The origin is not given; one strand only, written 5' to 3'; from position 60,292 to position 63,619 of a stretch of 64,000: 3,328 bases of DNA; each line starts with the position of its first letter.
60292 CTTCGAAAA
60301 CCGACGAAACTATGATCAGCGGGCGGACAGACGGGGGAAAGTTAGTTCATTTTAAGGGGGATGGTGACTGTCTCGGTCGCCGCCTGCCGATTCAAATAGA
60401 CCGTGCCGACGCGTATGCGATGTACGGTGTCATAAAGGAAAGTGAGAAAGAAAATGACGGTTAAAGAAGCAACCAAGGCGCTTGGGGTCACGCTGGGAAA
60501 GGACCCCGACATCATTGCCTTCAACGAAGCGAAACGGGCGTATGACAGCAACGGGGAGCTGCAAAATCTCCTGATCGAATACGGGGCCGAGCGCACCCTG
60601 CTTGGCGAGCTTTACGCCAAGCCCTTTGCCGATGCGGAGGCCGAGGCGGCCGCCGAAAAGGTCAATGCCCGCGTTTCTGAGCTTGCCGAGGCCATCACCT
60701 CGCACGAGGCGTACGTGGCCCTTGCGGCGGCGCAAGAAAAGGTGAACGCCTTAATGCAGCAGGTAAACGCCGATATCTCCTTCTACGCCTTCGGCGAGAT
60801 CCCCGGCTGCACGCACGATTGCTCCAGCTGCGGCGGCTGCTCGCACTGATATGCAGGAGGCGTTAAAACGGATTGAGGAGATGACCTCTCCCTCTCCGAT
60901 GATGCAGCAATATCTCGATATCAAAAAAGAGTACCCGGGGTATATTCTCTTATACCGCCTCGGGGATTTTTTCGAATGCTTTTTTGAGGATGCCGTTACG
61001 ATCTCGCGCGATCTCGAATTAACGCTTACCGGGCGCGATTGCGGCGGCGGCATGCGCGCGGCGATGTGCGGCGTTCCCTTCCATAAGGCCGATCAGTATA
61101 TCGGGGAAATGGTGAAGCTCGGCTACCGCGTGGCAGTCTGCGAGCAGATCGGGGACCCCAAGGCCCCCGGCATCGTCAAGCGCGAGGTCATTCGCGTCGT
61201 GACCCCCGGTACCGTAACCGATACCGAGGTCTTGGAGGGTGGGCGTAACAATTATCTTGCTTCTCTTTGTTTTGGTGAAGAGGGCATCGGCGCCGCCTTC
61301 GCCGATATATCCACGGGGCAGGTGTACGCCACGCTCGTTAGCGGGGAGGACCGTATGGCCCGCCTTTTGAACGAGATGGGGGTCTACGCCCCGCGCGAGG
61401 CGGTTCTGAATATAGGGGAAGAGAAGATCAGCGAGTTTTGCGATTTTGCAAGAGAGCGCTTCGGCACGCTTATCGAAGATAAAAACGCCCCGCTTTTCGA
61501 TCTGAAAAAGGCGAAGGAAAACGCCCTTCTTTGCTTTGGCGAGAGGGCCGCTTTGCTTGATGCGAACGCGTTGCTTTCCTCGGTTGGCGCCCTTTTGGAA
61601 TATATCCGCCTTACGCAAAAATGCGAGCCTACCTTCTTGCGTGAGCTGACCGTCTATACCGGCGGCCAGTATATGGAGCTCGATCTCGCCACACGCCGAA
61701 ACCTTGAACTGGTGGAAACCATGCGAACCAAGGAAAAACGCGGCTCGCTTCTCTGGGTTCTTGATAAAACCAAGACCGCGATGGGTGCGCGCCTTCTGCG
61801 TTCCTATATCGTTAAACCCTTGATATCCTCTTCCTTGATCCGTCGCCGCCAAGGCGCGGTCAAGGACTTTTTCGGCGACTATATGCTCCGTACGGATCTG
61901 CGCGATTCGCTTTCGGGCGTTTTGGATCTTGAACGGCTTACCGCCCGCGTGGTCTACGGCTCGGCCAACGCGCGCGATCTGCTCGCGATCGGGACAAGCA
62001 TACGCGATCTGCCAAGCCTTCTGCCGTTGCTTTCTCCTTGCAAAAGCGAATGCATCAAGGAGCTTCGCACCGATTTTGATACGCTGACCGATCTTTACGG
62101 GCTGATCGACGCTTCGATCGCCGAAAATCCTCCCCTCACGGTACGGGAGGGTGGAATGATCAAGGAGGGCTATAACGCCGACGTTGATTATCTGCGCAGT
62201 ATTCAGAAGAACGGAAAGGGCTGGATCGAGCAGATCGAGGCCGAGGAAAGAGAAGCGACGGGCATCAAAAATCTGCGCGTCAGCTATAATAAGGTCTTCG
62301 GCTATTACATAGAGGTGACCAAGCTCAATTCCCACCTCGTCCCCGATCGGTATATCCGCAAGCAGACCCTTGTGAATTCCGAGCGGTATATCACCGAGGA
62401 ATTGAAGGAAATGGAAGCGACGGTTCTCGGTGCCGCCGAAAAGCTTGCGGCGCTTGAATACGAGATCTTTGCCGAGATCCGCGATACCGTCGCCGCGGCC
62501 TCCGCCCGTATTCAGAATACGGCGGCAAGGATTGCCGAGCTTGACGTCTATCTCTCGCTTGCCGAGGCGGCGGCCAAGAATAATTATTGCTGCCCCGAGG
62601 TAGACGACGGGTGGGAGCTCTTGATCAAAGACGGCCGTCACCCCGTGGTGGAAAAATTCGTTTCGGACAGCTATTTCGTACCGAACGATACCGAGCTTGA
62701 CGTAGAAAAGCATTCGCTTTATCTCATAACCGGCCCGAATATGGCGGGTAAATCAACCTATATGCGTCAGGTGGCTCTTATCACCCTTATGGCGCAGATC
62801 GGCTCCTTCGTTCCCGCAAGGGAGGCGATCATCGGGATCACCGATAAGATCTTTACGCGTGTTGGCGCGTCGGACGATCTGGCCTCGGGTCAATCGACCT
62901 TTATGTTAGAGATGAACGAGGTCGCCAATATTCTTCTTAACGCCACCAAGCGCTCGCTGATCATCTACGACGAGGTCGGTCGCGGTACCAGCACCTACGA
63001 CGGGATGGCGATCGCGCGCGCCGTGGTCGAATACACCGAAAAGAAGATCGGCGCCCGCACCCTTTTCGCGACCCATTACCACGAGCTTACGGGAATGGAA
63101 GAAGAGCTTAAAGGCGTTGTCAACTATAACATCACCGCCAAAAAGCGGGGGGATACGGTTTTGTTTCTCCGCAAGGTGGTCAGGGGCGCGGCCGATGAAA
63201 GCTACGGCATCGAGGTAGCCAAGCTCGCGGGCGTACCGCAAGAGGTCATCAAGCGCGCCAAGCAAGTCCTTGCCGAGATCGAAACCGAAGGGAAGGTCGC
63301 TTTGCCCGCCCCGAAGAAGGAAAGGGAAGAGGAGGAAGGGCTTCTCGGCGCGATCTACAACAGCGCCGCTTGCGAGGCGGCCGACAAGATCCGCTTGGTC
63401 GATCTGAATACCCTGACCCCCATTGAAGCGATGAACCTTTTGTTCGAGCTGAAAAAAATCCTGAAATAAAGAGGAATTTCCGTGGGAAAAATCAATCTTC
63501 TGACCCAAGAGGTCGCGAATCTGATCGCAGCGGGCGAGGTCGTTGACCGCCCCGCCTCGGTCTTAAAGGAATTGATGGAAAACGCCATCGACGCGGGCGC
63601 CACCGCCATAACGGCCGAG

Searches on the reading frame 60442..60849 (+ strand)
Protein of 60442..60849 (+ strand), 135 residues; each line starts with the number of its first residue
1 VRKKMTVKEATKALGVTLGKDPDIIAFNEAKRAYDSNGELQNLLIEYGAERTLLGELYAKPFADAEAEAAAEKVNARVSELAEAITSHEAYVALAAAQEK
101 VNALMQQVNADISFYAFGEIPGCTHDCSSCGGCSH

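Call 35: search_protein_families(library=pfam, proteins=[window:60442-60849:+], max_evalue=0.000001)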
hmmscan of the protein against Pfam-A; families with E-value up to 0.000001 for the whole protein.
window:60442-60849:+ (135 aa): 1 family
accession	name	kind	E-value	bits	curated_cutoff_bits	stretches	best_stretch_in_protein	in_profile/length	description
PF06133.16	Com_YlbF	-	5.3e-10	40.2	23.9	1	8-113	2-101/105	Control of competence regulator ComK, YlbF/YmcA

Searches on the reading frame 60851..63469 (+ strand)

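Call 35: search_protein_families(library=pfam, proteins=[window:60851-63469:+], max_evalue=0.000001)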
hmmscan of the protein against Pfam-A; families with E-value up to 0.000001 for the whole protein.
window:60851-63469:+ (872 aa): 5 families
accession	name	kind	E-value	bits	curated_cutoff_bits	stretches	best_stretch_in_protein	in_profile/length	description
PF00488.27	MutS_V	-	1.5e-85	286.3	30.2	1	625-811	2-188/188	MutS domain V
PF05192.23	MutS_III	-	8.5e-54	183.3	34.1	1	280-571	1-194/194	MutS domain III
PF01624.25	MutS_I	-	2.5e-39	134.4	20.6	1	16-125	2-112/113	MutS domain I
PF05190.23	MutS_IV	-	1.4e-29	102.7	22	1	440-530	1-91/92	MutS family domain IV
PF05188.22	MutS_II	-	4.5e-12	46.9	25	1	134-257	1-126/133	MutS domain II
